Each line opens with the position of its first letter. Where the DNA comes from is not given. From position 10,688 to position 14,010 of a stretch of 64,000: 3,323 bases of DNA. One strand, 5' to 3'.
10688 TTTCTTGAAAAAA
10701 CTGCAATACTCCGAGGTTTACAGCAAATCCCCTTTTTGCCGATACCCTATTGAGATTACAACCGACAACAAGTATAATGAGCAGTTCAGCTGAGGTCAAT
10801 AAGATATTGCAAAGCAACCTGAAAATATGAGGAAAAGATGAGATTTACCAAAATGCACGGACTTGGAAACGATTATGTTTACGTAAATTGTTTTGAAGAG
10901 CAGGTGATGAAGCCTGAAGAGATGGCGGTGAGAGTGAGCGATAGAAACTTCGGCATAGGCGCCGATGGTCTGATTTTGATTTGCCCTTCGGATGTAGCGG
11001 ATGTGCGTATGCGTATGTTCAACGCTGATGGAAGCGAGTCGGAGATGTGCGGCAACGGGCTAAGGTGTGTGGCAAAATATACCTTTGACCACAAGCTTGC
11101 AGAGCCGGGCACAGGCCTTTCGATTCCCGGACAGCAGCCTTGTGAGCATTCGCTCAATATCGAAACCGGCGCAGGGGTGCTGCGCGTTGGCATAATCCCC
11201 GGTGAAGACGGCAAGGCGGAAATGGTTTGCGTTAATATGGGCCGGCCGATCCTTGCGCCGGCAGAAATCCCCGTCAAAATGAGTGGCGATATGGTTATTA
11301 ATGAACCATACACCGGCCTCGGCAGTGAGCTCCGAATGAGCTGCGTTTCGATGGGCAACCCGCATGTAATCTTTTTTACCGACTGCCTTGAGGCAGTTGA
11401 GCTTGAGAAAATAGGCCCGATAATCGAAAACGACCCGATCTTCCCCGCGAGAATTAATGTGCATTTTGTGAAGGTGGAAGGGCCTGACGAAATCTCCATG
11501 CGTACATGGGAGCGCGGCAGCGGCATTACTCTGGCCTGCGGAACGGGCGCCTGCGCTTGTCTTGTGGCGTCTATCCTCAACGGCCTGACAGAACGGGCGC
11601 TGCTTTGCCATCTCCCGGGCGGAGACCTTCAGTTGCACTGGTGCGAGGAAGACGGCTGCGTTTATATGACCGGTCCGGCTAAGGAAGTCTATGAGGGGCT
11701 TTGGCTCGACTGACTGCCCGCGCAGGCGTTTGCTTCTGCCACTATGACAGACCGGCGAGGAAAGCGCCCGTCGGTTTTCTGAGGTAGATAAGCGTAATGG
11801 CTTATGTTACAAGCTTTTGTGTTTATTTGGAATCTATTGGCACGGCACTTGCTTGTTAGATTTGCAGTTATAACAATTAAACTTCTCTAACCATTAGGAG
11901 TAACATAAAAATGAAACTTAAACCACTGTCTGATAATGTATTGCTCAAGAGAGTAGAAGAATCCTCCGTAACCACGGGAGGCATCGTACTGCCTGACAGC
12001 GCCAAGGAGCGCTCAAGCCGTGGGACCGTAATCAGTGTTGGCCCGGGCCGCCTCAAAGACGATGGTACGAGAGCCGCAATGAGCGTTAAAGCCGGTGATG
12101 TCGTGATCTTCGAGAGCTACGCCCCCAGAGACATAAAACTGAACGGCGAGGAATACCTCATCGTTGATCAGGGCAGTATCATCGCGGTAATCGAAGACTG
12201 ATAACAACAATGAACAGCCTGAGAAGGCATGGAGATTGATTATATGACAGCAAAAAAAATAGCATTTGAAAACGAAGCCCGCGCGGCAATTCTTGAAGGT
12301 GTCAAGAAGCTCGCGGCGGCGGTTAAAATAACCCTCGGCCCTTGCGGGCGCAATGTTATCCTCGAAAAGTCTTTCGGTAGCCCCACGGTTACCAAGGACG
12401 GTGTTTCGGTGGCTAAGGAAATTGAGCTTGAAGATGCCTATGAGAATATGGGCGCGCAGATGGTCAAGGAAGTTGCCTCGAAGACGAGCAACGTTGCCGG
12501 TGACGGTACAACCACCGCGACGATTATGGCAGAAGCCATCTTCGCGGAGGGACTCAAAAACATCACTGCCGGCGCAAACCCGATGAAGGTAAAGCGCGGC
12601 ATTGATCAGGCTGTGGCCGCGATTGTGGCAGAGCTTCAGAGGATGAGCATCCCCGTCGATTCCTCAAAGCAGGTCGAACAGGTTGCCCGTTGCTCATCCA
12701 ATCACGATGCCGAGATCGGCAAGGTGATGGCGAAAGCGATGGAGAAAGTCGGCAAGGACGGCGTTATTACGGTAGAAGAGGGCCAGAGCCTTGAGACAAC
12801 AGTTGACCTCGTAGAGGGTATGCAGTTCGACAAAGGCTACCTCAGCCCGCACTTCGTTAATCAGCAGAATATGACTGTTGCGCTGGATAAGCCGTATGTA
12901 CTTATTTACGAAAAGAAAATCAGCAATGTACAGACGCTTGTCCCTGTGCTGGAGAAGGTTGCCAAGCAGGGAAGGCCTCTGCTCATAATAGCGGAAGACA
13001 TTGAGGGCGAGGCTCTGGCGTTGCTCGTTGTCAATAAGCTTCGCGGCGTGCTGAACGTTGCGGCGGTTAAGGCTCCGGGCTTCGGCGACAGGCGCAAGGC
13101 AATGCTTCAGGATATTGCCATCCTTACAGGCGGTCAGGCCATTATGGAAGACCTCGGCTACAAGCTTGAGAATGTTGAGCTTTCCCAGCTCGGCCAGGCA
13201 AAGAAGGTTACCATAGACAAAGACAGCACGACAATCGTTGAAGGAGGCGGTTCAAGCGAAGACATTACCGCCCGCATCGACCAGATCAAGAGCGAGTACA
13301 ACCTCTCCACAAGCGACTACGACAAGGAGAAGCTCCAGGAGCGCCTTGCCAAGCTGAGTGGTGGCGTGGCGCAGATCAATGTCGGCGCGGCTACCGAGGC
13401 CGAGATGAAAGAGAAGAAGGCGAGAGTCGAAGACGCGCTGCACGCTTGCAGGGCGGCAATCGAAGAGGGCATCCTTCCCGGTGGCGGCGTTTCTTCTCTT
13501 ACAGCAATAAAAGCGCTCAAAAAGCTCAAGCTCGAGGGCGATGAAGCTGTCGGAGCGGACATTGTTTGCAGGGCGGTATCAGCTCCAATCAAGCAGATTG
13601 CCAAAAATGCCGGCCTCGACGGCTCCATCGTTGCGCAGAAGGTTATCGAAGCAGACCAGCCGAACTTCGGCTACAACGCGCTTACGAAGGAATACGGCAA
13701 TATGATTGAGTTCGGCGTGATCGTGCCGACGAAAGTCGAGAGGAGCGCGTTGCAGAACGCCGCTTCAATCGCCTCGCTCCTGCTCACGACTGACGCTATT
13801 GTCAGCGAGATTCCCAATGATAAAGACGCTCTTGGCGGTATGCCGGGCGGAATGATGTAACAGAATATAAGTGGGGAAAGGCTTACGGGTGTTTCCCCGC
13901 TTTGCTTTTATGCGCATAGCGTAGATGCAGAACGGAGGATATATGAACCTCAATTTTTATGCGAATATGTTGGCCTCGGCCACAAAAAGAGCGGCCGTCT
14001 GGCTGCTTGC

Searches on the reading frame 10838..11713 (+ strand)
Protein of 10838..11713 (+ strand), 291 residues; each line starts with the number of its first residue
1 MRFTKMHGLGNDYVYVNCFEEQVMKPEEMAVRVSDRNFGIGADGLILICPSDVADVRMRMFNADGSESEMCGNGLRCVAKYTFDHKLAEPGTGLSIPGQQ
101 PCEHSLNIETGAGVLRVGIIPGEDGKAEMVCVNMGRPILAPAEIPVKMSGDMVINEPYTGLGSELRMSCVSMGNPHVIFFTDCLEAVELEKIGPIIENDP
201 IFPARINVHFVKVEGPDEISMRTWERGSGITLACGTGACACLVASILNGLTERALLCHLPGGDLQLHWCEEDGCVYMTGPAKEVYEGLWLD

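Call 9: search_protein_families(library=pfam, proteins=[window:10838-11713:+])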
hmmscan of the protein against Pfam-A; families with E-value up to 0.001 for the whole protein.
window:10838-11713:+ (291 aa): 1 family
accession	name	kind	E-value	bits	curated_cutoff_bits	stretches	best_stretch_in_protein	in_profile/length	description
PF01678.24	DAP_epimerase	-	7.1e-63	210.5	34.7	2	169-282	2-119/121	Diaminopimelate epimerase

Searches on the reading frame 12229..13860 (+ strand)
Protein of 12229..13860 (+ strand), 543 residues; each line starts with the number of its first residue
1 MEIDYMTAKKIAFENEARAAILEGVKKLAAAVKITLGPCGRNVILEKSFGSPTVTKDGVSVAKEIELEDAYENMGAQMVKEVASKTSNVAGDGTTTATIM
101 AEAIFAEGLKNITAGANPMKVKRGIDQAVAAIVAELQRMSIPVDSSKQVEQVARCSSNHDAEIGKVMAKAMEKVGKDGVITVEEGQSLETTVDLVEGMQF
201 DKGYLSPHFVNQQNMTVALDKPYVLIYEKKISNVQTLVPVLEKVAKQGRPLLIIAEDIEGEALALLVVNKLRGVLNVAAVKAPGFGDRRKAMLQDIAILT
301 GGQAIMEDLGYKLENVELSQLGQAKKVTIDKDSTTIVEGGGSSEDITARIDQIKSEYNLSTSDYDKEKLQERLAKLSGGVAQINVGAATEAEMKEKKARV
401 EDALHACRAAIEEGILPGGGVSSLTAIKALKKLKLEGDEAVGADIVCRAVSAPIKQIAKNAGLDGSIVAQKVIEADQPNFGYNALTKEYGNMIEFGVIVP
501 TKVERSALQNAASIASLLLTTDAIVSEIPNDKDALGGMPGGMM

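Call 9: search_protein_families(library=pfam, proteins=[window:12229-13860:+])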
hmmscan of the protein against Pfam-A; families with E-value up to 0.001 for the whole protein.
window:12229-13860:+ (543 aa): 1 family
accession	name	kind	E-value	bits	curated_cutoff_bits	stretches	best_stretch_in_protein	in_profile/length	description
PF00118.29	Cpn60_TCP1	-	6.3e-77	259.8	34.3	1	28-527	1-488/490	TCP-1/cpn60 chaperonin family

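Call 67: find_homologous_proteins(query=window:12229-13860:+, max_evalue=1e-50)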
Query window:12229-13860:+ (543 aa): 8000 proteins with E <= 1e-50 among 8000 candidates; the best 120 are listed.
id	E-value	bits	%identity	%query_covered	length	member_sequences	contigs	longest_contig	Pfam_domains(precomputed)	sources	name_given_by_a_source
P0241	0.0e+0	1134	100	100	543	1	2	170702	PF00118.30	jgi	jgi:chaperonin GroEL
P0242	0.0e+0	1126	100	99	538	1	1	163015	PF00118.30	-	-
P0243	6.7e-291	983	87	99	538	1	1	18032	PF00118.30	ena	-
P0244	8.8e-290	980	87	97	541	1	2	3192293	PF00118.30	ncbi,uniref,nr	ncbi:chaperonin GroEL [Sedimentisphaera salicampi]|uniref:Chaperonin GroEL n=1 Tax=Sedimentisphaera 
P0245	2.9e-288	975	86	99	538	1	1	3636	PF00118.30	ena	-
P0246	3.4e-280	948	83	99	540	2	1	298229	PF00118.30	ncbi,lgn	ncbi:MAG: chaperonin GroEL [Sedimentisphaeraceae bacterium JB056]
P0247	1.8e-278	942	83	99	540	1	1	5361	PF00118.30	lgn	-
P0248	1.0e-277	940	83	99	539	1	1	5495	PF00118.30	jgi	jgi:chaperonin GroEL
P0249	2.1e-276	935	83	99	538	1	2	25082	PF00118.30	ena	-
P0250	5.7e-276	934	83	99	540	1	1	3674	PF00118.30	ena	-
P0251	9.0e-276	933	82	99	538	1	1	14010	PF00118.30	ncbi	-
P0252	1.1e-273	926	82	99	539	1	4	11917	PF00118.30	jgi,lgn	jgi:chaperonin GroEL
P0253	3.4e-273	925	82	99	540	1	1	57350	PF00118.30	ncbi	-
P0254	3.5e-273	925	82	99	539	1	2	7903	PF00118.30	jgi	jgi:chaperonin GroEL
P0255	1.8e-272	922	82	99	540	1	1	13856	PF00118.30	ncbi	-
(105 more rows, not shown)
